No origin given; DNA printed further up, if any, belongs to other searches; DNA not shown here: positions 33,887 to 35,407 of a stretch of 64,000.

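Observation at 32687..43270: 10.6 kb co-directional operon: pepD, complete eboA-F cluster, a BNR protein, an NTF2/HMBD lipoprotein and DUF2461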

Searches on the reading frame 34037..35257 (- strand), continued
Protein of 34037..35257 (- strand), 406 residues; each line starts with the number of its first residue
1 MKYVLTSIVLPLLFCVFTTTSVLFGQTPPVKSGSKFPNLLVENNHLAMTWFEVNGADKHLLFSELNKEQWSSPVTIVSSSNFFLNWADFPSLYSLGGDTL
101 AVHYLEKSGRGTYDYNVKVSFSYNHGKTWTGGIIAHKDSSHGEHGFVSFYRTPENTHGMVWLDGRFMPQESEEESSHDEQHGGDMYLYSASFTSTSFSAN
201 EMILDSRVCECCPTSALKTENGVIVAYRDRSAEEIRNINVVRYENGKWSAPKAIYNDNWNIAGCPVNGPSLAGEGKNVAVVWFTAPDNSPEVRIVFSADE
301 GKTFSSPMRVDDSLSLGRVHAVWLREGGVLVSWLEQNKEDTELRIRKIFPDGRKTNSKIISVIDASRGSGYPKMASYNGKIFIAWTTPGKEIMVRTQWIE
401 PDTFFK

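Call 51: find_encoding_contigs(protein=P0063, flank=6000, max_places=2)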
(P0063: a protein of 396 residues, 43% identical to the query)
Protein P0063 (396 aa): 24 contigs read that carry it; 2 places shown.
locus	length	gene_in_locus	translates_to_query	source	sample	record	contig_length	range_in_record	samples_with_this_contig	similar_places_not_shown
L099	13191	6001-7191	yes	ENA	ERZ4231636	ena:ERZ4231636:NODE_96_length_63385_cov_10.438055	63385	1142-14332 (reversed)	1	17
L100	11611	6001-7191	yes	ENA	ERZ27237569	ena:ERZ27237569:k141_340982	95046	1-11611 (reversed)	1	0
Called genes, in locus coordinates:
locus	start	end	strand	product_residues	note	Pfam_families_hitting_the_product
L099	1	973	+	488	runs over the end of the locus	PF19335:HMBD, PF25919:BSH_CusB, PF25973:BSH_CzcB, PF25944:Beta-barrel_RND, PF25954:Beta-barrel_RND_2, PF19335:HMBD, PF25967:RND-MFP_C (weak), PF25975:CzcB_C (weak), +2 more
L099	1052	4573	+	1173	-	PF00873:ACR_tran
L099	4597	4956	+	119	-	PF19335:HMBD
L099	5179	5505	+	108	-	PF04307:YdjM (weak)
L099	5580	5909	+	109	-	PF00403:HMA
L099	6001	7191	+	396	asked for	-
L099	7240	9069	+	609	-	PF13371:TPR_9 (faint), PF23914:TPR_CcmH_CycH (faint), PF07719:TPR_2 (faint), PF13174:TPR_6 (faint), PF13181:TPR_8 (faint), PF13424:TPR_12 (faint), PF00515:TPR_1 (weak), PF13414:TPR_11 (weak), +5 more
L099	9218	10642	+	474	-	-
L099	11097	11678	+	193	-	PF00440:TetR_N, PF08359:TetR_C_4, PF08361:TetR_C_2 (weak), PF17938:TetR_C_29 (weak)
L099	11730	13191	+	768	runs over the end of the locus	PF03176:MMPL, PF02460:Patched (weak), PF12349:Sterol-sensing (faint), PF03176:MMPL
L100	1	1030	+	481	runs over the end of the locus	PF19335:HMBD, PF25919:BSH_CusB, PF25973:BSH_CzcB, PF25944:Beta-barrel_RND (weak), PF25954:Beta-barrel_RND_2, PF19335:HMBD, PF25975:CzcB_C (weak), PF25989:YknX_C (faint)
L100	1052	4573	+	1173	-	PF00873:ACR_tran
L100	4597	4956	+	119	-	PF19335:HMBD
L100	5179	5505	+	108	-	PF04307:YdjM (weak)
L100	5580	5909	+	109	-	PF00403:HMA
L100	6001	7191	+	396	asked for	-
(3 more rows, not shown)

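Call 52: find_encoding_contigs(protein=P0074, flank=6000, max_places=2)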
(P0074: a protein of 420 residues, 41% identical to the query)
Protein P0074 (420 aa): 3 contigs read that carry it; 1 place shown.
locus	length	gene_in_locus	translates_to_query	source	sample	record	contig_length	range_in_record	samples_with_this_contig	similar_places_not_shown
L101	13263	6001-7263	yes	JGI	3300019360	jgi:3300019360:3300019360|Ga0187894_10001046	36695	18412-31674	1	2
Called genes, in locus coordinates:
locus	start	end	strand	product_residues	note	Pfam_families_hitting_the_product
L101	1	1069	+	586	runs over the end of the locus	PF01839:FG-GAP (faint), PF13517:FG-GAP_3, PF07593:UnbV_ASPIC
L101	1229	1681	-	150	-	PF05685:Uma2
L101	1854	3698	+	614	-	PF01839:FG-GAP (faint), PF13517:FG-GAP_3, PF07593:UnbV_ASPIC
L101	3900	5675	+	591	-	PF16927:HisKA_7TM, PF00989:PAS (weak), PF08448:PAS_4 (faint), PF00512:HisKA, PF02518:HATPase_c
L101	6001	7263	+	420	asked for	PF13088:BNR_2 (weak)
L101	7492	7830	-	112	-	PF18480:DUF5615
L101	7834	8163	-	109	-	PF04255:DUF433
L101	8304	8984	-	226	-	-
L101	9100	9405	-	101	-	-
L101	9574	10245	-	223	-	-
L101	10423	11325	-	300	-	-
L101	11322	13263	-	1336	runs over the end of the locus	PF15902:Sortilin-Vps10 (faint), PF01436:NHL (faint), PF00041:fn3 (weak), PF25021:TEN_NHL (weak)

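Call 53: find_encoding_contigs(protein=P0020, flank=6000, max_places=2)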
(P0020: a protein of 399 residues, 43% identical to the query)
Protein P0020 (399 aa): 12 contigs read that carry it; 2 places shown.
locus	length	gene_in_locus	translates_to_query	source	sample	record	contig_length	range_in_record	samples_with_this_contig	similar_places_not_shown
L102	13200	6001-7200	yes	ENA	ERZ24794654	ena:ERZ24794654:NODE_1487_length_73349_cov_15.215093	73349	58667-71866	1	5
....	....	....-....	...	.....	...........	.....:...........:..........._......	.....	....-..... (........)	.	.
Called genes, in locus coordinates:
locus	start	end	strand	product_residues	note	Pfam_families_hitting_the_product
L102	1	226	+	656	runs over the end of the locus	PF19335:HMBD, PF25919:BSH_CusB, PF25973:BSH_CzcB, PF25944:Beta-barrel_RND (weak), PF25954:Beta-barrel_RND_2, PF19335:HMBD, PF25975:CzcB_C (weak), PF11827:DUF3347, +1 more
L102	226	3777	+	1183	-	PF00873:ACR_tran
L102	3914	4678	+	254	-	PF00702:Hydrolase, PF13419:HAD_2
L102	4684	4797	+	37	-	-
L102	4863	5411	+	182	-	PF04307:YdjM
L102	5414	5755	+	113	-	PF00403:HMA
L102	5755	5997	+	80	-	PF00403:HMA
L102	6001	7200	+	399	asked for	PF13088:BNR_2 (faint)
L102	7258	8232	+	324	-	PF13860:FlgD_ig (weak)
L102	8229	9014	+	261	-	-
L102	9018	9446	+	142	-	-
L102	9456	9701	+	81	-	PF05402:PqqD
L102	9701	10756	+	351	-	PF15632:ATPgrasp_Ter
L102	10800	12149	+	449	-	PF02784:Orn_Arg_deC_N, PF00278:Orn_DAP_Arg_deC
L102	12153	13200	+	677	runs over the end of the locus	PF03253:UT, PF01551:Peptidase_M23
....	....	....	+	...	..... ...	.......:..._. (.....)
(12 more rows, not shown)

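Call 55: find_encoding_contigs(protein=P0119, flank=6000, max_places=2)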
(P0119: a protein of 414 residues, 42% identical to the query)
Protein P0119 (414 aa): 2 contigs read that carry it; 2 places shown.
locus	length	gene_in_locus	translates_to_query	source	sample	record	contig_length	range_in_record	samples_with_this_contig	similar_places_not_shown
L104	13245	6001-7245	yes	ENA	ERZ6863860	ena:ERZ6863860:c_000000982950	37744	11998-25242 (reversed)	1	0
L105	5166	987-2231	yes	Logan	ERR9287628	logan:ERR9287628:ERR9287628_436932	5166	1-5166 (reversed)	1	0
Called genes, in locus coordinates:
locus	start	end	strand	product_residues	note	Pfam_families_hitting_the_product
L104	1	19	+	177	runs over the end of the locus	PF11138:DUF2911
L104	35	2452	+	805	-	PF07732:Cu-oxidase_3, PF00394:Cu-oxidase, PF07731:Cu-oxidase_2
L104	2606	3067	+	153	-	PF00403:HMA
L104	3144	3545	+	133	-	PF00403:HMA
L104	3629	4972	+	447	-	PF03150:CCP_MauG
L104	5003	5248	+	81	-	PF19335:HMBD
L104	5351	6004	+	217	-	PF00027:cNMP_binding, PF13545:HTH_Crp_2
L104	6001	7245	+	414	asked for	PF13088:BNR_2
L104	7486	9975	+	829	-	PF00403:HMA, PF19335:HMBD, PF00122:E1-E2_ATPase, PF00702:Hydrolase, PF08282:Hydrolase_3 (faint)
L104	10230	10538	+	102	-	-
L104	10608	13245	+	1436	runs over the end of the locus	PF00873:ACR_tran, PF03176:MMPL, PF02321:OEP (weak)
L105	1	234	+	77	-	?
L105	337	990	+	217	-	PF00027:cNMP_binding, PF13545:HTH_Crp_2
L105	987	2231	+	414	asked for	PF13088:BNR_2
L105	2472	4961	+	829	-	PF00403:HMA, PF19335:HMBD, PF00122:E1-E2_ATPase, PF00702:Hydrolase, PF08282:Hydrolase_3 (faint)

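Call 56: find_encoding_contigs(protein=P0086, flank=6000, max_places=2)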
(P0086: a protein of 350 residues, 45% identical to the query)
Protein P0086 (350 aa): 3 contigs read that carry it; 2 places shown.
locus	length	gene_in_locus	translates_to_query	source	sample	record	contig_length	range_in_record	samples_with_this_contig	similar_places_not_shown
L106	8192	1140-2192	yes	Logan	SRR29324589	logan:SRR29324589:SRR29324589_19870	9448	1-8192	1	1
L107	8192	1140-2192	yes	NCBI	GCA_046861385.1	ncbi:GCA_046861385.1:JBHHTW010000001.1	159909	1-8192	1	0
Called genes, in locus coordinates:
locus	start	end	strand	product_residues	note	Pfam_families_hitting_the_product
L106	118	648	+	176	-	PF04307:YdjM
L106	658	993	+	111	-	PF00403:HMA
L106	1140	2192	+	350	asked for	PF13088:BNR_2 (faint)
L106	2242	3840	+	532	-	PF13432:TPR_16 (weak), PF13431:TPR_17 (weak), PF00515:TPR_1, PF07719:TPR_2, PF13181:TPR_8 (weak), PF13414:TPR_11, PF23914:TPR_CcmH_CycH (weak), PF13414:TPR_11, +9 more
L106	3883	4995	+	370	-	PF13428:TPR_14 (faint), PF13424:TPR_12 (faint), PF14559:TPR_19 (faint)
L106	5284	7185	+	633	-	PF04551:GcpE, PF26540:GcpE_C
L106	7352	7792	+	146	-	-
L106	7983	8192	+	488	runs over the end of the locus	?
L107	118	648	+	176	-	PF04307:YdjM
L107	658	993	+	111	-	PF00403:HMA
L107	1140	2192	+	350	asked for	PF13088:BNR_2 (faint)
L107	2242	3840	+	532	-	PF13432:TPR_16 (weak), PF13431:TPR_17 (weak), PF00515:TPR_1, PF07719:TPR_2, PF13181:TPR_8 (weak), PF13414:TPR_11, PF23914:TPR_CcmH_CycH (weak), PF13414:TPR_11, +9 more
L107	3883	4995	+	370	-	PF13428:TPR_14 (faint), PF13424:TPR_12 (faint), PF14559:TPR_19 (faint)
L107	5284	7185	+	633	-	PF04551:GcpE, PF26540:GcpE_C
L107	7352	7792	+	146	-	-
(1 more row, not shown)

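Call 58: predict_structure(alignment_id=A1)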
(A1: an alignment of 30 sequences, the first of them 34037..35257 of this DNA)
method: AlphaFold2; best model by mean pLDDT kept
length: 406 residues; sequences in the alignment: 30
mean_pLDDT: 86.1   pTM: 0.86
mean pLDDT of the five models: 86.1, 86.0, 85.6, 85.4, 84.4
residues with pLDDT >= 90: 236; 70-90: 118; 50-70: 33; < 50: 19
segments of 3 or more residues with pLDDT < 50: 17-24, 171-181
pLDDT, mean of each block of 10 residues (from residue 1): 55 49 66 94 92 93 91 96 78 91 89 85 95 79 81 89 80 40 81 78 91 93 95 90 95 93 80 97 93 98 97 92 94 92 96 95 87 92 91 92 69
secondary structure, 60 per line:
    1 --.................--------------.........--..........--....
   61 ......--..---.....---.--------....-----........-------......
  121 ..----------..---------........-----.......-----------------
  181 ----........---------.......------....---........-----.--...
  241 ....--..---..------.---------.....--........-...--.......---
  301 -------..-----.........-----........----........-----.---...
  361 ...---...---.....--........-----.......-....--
elements in order: H3-19 E34-42 E45-54 E57-66 E74-78 E91-94 E100-107 E115-122 E144-151 E157-163 E185-192 E202-208 E215-218 E222-229 E238-244 E270-274 E277-284 E291-297 E315-323 E329-336 E341-348 E358-363 E373-377 E380-387 E393-399 H401-404

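Call 61: fold_search(model_id=the predicted structure, library=pdb)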
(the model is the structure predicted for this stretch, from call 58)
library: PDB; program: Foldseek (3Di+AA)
matches with E <= 10: 1028; with E <= 0.001: 416
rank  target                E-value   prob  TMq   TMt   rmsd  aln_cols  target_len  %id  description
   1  7a54_A                5.8e-11  1.00  0.50  0.44   8.2       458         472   11  Two copies of the catalytic domain of NanA sialidase from Streptococcus pneumoniae juxtaposed in the P212121 space gro (released 2020-11-18)
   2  2w20_A                9.8e-11  1.00  0.51  0.45   8.4       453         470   11  Structure of the catalytic domain of the native NanA sialidase from Streptococcus pneumoniae (released 2008-12-23)
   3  2w20_B                1.3e-10  1.00  0.50  0.44   8.6       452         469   11  Structure of the catalytic domain of the native NanA sialidase from Streptococcus pneumoniae (released 2008-12-23)
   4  2ya4_B                1.7e-10  1.00  0.51  0.45   8.4       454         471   12  Crystal structure of Streptococcus pneumoniae NanA (TIGR4) (released 2011-04-27)
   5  2ya7_B                1.7e-10  1.00  0.42  0.38  13.7       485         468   11  Crystal structure of Streptococcus pneumoniae NanA (TIGR4) in complex with Zanamivir (released 2011-04-27)
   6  5muk                  3.4e-10  1.00  0.57  0.60   6.1       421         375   11  Glycoside Hydrolase BT3686 (released 2017-04-26)
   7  6qzh                  3.7e-10  1.00  0.48  0.30  13.2       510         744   12  Structure of the human CC Chemokine Receptor 7 in complex with the intracellular allosteric antagonist Cmp2105 and the i (released 2019-09-04)
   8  3h71_A                3.9e-10  1.00  0.50  0.44   8.1       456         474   10  Crystal structure of Streptococcus pneumoniae D39 neuraminidase A precursor (NanA) (released 2009-05-12)
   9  5hx0_B                4.9e-10  1.00  0.52  0.57   7.4       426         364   15  Crystal structure of unknown function protein Dfer_1899 fromDyadobacter fermentans DSM 18053 (released 2016-02-17)
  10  2vvz_A                1.1e-09  1.00  0.51  0.45   7.9       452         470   10  Structure of the catalytic domain of Streptococcus pneumoniae sialidase NanA (released 2008-06-24)
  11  5mum                  1.3e-09  1.00  0.59  0.61   6.2       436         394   10  Glycoside Hydrolase BACINT_00347 (released 2017-04-26)
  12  7esk_A                2.2e-09  1.00  0.58  0.56   6.6       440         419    9  Crystal structure of a L-rhamnose-alpha-1,4-D-glucuronate lyase from Fusarium oxysporum 12S, Ligand free form (released 2021-08-04)
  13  5hx0_A                2.4e-09  1.00  0.51  0.56   7.5       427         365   15  Crystal structure of unknown function protein Dfer_1899 fromDyadobacter fermentans DSM 18053 (released 2016-02-17)
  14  4irt                  2.9e-09  1.00  0.59  0.60   5.8       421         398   11  Crystal structure of a putative neuraminidase (BACOVA_03493) from Bacteroides ovatus ATCC 8483 at 1.74 A resolution (released 2013-03-13)
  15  8gn6_A                4.0e-09  1.00  0.50  0.43   9.7       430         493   14  Crystallization of Sialidase from Porphyromonas gingivalis (released 2023-04-19)
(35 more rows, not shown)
